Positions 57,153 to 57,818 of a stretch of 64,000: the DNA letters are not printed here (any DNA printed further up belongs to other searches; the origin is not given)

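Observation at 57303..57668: Standalone LigD-type 3'-phosphoesterase domain protein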

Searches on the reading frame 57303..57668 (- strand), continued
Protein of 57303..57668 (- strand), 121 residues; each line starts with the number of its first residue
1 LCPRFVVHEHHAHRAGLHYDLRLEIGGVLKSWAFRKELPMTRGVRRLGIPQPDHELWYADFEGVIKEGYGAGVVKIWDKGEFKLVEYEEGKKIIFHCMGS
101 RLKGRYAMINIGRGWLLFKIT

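Call 24: find_encoding_contigs(protein=P0010, flank=6000, max_places=2)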
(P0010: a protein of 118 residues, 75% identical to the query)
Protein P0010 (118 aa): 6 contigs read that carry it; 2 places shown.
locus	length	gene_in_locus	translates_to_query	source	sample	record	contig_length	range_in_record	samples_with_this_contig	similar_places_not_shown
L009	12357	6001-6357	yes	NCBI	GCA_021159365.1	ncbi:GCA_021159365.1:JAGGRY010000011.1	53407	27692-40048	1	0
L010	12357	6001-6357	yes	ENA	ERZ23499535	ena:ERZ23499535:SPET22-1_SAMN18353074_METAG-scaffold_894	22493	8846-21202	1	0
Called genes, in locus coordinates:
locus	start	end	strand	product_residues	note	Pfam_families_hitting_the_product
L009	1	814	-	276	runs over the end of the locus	PF09754:PAC2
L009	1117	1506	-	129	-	PF01989:AcnX_swivel_put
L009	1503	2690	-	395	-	PF04412:AcnX, PF28403:AcnX_2nd, PF28406:AcnX_3rd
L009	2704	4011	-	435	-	PF20695:UbiD_N, PF01977:UbiD, PF20696:UbiD_C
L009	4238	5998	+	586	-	PF00654:Voltage_CLC, PF00571:CBS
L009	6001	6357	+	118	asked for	PF13298:LigD_N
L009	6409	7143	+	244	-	PF00005:ABC_tran, PF02463:SMC_N (weak), PF13304:AAA_21 (faint)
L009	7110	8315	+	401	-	PF01458:SUFBD_core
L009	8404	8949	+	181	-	PF01161:PBP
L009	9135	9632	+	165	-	-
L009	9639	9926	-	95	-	-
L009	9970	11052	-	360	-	PF26466:DNA_primase_lrg_N (weak), PF04104:DNA_primase_lrg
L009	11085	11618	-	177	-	PF12917:YfbR-like, PF13023:HD_3, PF01966:HD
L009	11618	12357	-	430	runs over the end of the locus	PF00733:Asn_synthase, PF24167:DUF7411 (faint), PF00733:Asn_synthase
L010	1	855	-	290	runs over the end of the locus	PF09754:PAC2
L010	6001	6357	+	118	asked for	PF13298:LigD_N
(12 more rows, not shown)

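Call 25: find_encoding_contigs(protein=P0020, flank=6000, max_places=2)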
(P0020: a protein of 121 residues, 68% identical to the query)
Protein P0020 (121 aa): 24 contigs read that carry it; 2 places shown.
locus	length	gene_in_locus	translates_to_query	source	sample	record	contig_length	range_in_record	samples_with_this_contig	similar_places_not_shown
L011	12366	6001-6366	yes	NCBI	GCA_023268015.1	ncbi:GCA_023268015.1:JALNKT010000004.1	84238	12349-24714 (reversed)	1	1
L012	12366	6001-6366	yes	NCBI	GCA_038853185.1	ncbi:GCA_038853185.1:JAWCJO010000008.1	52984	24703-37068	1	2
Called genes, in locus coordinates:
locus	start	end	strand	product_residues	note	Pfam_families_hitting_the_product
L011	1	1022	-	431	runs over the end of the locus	PF01855:POR_N, PF17147:PFOR_II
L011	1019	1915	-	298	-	PF01558:POR, PF00037:Fer4 (weak), PF12797:Fer4_2 (weak), PF12837:Fer4_6 (weak), PF13237:Fer4_10, PF14697:Fer4_21, PF12838:Fer4_7, PF13187:Fer4_9 (weak), +2 more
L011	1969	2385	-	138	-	PF01989:AcnX_swivel_put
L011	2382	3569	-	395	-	PF04412:AcnX, PF28403:AcnX_2nd, PF28406:AcnX_3rd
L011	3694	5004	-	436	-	PF20695:UbiD_N, PF01977:UbiD, PF20696:UbiD_C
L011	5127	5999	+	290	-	PF00753:Lactamase_B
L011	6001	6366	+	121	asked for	PF13298:LigD_N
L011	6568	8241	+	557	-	PF01558:POR, PF01855:POR_N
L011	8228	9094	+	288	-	PF02775:TPP_enzyme_C, PF12367:PFO_beta_C (weak)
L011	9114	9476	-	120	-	-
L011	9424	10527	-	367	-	PF26466:DNA_primase_lrg_N, PF04104:DNA_primase_lrg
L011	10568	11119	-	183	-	PF12917:YfbR-like, PF13023:HD_3, PF01966:HD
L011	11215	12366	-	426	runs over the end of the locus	PF00733:Asn_synthase, PF24167:DUF7411 (weak), PF00733:Asn_synthase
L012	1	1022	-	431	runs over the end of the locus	PF01855:POR_N, PF17147:PFOR_II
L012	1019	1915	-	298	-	PF01558:POR, PF00037:Fer4 (weak), PF12797:Fer4_2 (weak), PF12837:Fer4_6 (weak), PF13237:Fer4_10, PF14697:Fer4_21, PF12838:Fer4_7, PF13187:Fer4_9 (weak), +2 more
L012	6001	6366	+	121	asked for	PF13298:LigD_N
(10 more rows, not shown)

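Call 26: find_encoding_contigs(protein=P0021, flank=6000, max_places=2)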
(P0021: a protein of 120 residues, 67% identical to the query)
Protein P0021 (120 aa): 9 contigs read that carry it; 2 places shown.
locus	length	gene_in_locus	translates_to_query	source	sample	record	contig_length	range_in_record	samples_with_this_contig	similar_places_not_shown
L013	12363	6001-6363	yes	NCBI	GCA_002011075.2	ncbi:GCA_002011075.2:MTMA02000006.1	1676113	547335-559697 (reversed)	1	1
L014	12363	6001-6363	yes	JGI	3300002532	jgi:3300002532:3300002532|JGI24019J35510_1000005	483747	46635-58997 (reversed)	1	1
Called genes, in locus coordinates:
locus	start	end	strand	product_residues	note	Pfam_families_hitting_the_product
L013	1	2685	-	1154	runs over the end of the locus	PF00384:Molybdopterin, PF01568:Molydop_binding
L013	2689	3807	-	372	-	PF03916:NrfD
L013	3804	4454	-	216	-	PF12838:Fer4_7 (weak), PF13237:Fer4_10, PF13247:Fer4_11, PF12838:Fer4_7, PF13187:Fer4_9 (weak), PF00037:Fer4, PF12837:Fer4_6, PF13237:Fer4_10, +8 more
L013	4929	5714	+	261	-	PF02634:FdhD-NarQ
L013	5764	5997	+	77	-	PF00441:Acyl-CoA_dh_1, PF08028:Acyl-CoA_dh_2 (weak)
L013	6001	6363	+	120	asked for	PF13298:LigD_N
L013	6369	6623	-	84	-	-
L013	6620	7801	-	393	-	PF01656:CbiA (faint), PF02374:ArsA_ATPase, PF13614:AAA_31 (weak), PF17886:ArsA_HSP20 (weak)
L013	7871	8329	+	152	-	PF00571:CBS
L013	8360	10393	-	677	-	-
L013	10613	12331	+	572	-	PF02776:TPP_enzyme_N, PF00205:TPP_enzyme_M, PF02775:TPP_enzyme_C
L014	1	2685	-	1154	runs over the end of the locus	PF00384:Molybdopterin, PF01568:Molydop_binding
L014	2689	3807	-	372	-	PF03916:NrfD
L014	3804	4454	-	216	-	PF12838:Fer4_7 (weak), PF13237:Fer4_10, PF13247:Fer4_11, PF12838:Fer4_7, PF13187:Fer4_9 (weak), PF00037:Fer4, PF12837:Fer4_6, PF13237:Fer4_10, +8 more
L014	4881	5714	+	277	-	PF02634:FdhD-NarQ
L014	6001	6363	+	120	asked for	PF13298:LigD_N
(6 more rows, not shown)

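Call 29: find_related_loci(query=A1, collection=genome_contigs, flank=10000)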
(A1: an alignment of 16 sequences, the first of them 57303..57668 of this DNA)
Query A1 (121 aa) in genome_contigs; peptide patterns used: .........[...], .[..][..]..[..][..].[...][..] (x = any residue, [..] = any of these).
600 stretches matched a pattern (row limit reached: there are more); 597 encode a relative of the query (tblastn E <= 1e-3); the best 80 are kept; 80 distinct loci.
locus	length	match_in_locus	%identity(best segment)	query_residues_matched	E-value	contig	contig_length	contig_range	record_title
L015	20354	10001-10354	73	2-119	3e-56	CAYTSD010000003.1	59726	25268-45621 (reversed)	MAG TPA_asm: uncultured Nitrososphaeria archaeon isolate binchicken_co80_166 genome assembly, contig: NODE_47_length_597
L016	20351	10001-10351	63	3-119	7e-45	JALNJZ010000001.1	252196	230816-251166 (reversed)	MAG: Candidatus Terraquivivens tengchongensis isolate GMQP.bins.8.201907 NODE_8_length_252196_cov_1.969945, whole genome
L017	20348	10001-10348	56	4-120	9e-40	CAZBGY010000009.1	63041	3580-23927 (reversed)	MAG TPA_asm: uncultured Candidatus Bathyarchaeia archaeon isolate SRP104967_co1_99 genome assembly, contig: NODE_117_len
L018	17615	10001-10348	63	3-119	9e-39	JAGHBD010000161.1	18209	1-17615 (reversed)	MAG: Thermoplasmata archaeon isolate AUK247 PB_MBMC_201_c_000000000159, whole genome shotgun sequence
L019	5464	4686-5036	58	5-119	9e-36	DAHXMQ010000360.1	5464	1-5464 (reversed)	MAG TPA_asm: Candidatus Methanoperedenaceae archaeon isolate clean1623 k141_880617, whole genome shotgun sequence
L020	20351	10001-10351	57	5-119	3e-35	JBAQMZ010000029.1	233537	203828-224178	MAG: Candidatus Methanoperedens sp. isolate MFD12050_ilm_asm_bin25 k127_79778, whole genome shotgun sequence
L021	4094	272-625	55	3-119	8e-35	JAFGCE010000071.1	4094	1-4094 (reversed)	MAG: Candidatus Woesearchaeota archaeon isolate Zod_Metabat.1084 k87_12653201, whole genome shotgun sequence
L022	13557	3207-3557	57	5-119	6e-35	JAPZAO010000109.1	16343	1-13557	MAG: Candidatus Methanoperedens sp. isolate SR-VP_26_10_2019_2_100cm_44_46 SR-VP_26_10_2019_2_100cm_scaffold_3168, whole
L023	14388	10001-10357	57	5-120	7e-35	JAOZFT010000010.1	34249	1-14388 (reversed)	MAG: Thermoproteota archaeon isolate INS_M20_B145 k127_5921, whole genome shotgun sequence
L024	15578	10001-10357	56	3-120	1e-34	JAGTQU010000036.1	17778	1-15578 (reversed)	MAG: Candidatus Bathyarchaeota archaeon isolate QZM_B1_bin_55 QZM_B1_bin_55_scaffold_3251_curated, whole genome shotgun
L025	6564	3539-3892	54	5-120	6e-33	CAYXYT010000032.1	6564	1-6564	MAG TPA_asm: Candidatus Woesearchaeota archaeon isolate SRP167671_co1_37 genome assembly, contig: NODE_13870_length_6564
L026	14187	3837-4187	50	3-119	1e-32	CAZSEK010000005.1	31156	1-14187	MAG TPA_asm: uncultured Methanosarcinales archaeon isolate SRP256446_co1_197 genome assembly, contig: NODE_286_length_31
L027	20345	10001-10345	54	5-119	2e-32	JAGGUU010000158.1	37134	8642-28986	MAG: Candidatus Bathyarchaeota archaeon isolate AUK082 PB_MBMC_036_c_000000000037, whole genome shotgun sequence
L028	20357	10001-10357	52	5-120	2e-32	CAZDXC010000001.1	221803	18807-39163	MAG TPA_asm: Candidatus Woesearchaeota archaeon isolate binchicken_co294_42 genome assembly, contig: NODE_73_length_2218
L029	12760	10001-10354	53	5-120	4e-32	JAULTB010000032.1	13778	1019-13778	MAG: Candidatus Methanosuratincola sp. XY_C20_T55_P1_bin.49 NODE_2810_length_13778_cov_24.043865, whole genome shotgun s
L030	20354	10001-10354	51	5-120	5e-32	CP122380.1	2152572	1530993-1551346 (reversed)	MAG: Candidatus Bathyarchaeum tardum isolate M17C-01 chromosome, complete genome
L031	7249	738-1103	53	3-121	7e-32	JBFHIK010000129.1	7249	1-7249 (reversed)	MAG: Methanosarcina sp. isolate Mix_sand07.2021.05.G.36 k141_2516439_length_7249_cov_9.0000, whole genome shotgun sequen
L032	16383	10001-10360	52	3-119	1e-31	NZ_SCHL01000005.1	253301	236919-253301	Methanosarcina sp. MSH10X1 NODE_5_length_253301_cov_126.212, whole genome shotgun sequence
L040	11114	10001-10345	51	5-119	1e-30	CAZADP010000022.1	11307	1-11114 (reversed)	MAG TPA_asm: uncultured Candidatus Bathyarchaeia archaeon isolate binchicken_co124_24 genome assembly, contig: NODE_3857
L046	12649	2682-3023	54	5-119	9e-31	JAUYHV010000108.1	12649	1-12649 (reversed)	MAG: Dehalococcoidia bacterium isolate C24_maxbin.178 C24_k141_1033765, whole genome shotgun sequence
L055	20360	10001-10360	50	3-120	5e-30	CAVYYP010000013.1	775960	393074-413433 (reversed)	MAG: Candidatus Bathyarchaeota archaeon isolate MFD02923.bin.1.72 genome assembly, contig: contig_5942, whole genome sho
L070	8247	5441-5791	53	5-119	2e-28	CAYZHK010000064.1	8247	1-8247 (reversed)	MAG TPA_asm: uncultured Nitrososphaerota archaeon isolate SRP098346_co1_232 genome assembly, contig: NODE_11737_length_8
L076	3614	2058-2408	49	5-119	5e-28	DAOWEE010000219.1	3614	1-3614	MAG TPA_asm: Methanosarcinales archaeon isolate CSMAG_1931 CSMAG_1931_k141_1256896_length_3614_cov_17.7207, whole genome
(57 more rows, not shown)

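Call 33: search_protein_families(library=pfam, proteins=[L030:8972-10372:+, L030:8115-8975:+, L030:10365-11117:+, L019:3963-4598:+, L025:4127-4912:-, L031:1684-2316:+, L031:1140-1694:+, L032:6718-9015:-, L025:4947-6104:-, L040:10750-11040:-], max_evalue=0.0001)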
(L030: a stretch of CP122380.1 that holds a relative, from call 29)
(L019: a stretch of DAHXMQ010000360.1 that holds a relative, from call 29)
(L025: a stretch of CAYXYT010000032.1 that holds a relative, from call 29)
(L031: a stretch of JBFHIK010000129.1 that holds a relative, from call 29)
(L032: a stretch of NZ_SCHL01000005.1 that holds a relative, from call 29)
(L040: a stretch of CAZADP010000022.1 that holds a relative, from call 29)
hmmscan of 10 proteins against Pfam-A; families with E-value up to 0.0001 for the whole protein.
L030:8972-10372:+ (466 aa): 4 families
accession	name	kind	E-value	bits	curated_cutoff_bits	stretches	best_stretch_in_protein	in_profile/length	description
PF01068.26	DNA_ligase_A_M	-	2.1e-39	135.7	26.2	1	6-191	1-204/204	ATP dependent DNA ligase domain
PF13298.12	LigD_N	-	5e-39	133.2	31.1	1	347-447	1-107/107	DNA Ligase D 3'-phosphoesterase domain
PF04679.21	DNA_ligase_A_C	-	3.3e-24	85.5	27.5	1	211-302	2-94/94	ATP dependent DNA ligase C terminal region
PF01331.24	mRNA_cap_enzyme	-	5.1e-06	26.9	29.6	0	12-143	9-126/194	mRNA capping enzyme, catalytic domain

L030:8115-8975:+ (286 aa): 1 family
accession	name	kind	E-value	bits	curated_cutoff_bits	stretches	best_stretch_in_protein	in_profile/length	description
PF02735.22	Ku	-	2.5e-42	145.4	25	1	42-220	2-189/190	Ku70/Ku80 beta-barrel domain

L030:10365-11117:+ (250 aa): 1 family
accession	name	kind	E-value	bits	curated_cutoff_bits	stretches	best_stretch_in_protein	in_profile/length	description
PF01904.24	DUF72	-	2.3e-55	188.4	25.3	1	22-243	1-215/217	Protein of unknown function DUF72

L019:3963-4598:+ (211 aa): 1 family
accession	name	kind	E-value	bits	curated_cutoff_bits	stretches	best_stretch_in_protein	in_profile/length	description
PF00730.31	HhH-GPD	-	8.8e-30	103.7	26.2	1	34-169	1-107/108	HhH-GPD superfamily base excision DNA repair protein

L025:4127-4912:- (261 aa): 1 family
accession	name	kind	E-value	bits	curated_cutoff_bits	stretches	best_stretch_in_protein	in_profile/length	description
PF00318.25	Ribosomal_S2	-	4.1e-10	39.7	26.1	0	80-170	3-96/216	Ribosomal protein S2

L031:1684-2316:+ (210 aa): 1 family
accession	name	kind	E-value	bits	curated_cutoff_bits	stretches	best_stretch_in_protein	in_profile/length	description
PF01850.27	PIN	-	2.5e-09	38.2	23.6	1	49-194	2-118/120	PIN domain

L031:1140-1694:+ (184 aa): 1 family
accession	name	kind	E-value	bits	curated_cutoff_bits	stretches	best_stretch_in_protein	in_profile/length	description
PF14213.11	DUF4325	-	8.1e-15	54.7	23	1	87-149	1-63/64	STAS-like domain of unknown function (DUF4325)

L032:6718-9015:- (765 aa): 4 families
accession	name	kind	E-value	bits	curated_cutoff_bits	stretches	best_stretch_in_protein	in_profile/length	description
PF18560.7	Lectin_like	-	7.9e-47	159.8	27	1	376-535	1-156/156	Lectin like domain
PF00112.29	Peptidase_C1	-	8.4e-27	95.1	20.7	1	138-362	1-215/220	Papain family cysteine protease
PF18911.6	PKD_4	-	2e-10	41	27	1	542-619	7-84/85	PKD domain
PF00801.26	PKD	-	2.7e-08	34.1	23.5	1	557-612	16-74/80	PKD domain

L025:4947-6104:- (385 aa): 3 families
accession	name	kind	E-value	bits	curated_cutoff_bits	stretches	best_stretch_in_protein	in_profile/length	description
PF00113.28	Enolase_C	-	4.1e-40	138.3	21.5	1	128-383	7-280/296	Enolase, C-terminal TIM barrel domain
PF03952.21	Enolase_N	-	4.4e-10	40.3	35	1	4-118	1-131/131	Enolase, N-terminal domain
PF13378.12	MR_MLE_C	-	7.8e-07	29.5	29.4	1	240-339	57-154/219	Enolase C-terminal domain-like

L040:10750-11040:- (96 aa): 2 families
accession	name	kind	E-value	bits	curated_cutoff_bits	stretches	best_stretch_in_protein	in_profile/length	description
PF21473.3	Ssb-like_OB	-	1.8e-12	47.7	24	1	15-94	15-96/97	Single-stranded DNA binding protein Ssb-like, OB fold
PF01336.31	tRNA_anti-codon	-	1.5e-07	31.6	27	1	14-89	2-71/75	OB-fold nucleic acid binding domain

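Call 40: predict_structure(alignment_id=A1)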
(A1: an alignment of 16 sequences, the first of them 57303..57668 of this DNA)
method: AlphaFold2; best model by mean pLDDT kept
length: 121 residues; sequences in the alignment: 16
mean_pLDDT: 96.7   pTM: 0.89
mean pLDDT of the five models: 96.7, 96.5, 96.3, 96.3, 96.2
residues with pLDDT >= 90: 116; 70-90: 4; 50-70: 1; < 50: 0
segments of 3 or more residues with pLDDT < 50: none
pLDDT, mean of each block of 10 residues (from residue 1): 93 95 98 98 98 97 93 98 97 98 98 98 93
secondary structure, 60 per line:
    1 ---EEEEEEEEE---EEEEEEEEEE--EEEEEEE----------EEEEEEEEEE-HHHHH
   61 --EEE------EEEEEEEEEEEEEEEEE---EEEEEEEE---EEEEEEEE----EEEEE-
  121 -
elements in order: E4-12 E16-25 E28-34 E45-54 H56-60 E63-65 E72-88 E92-99 E103-110 E115-119
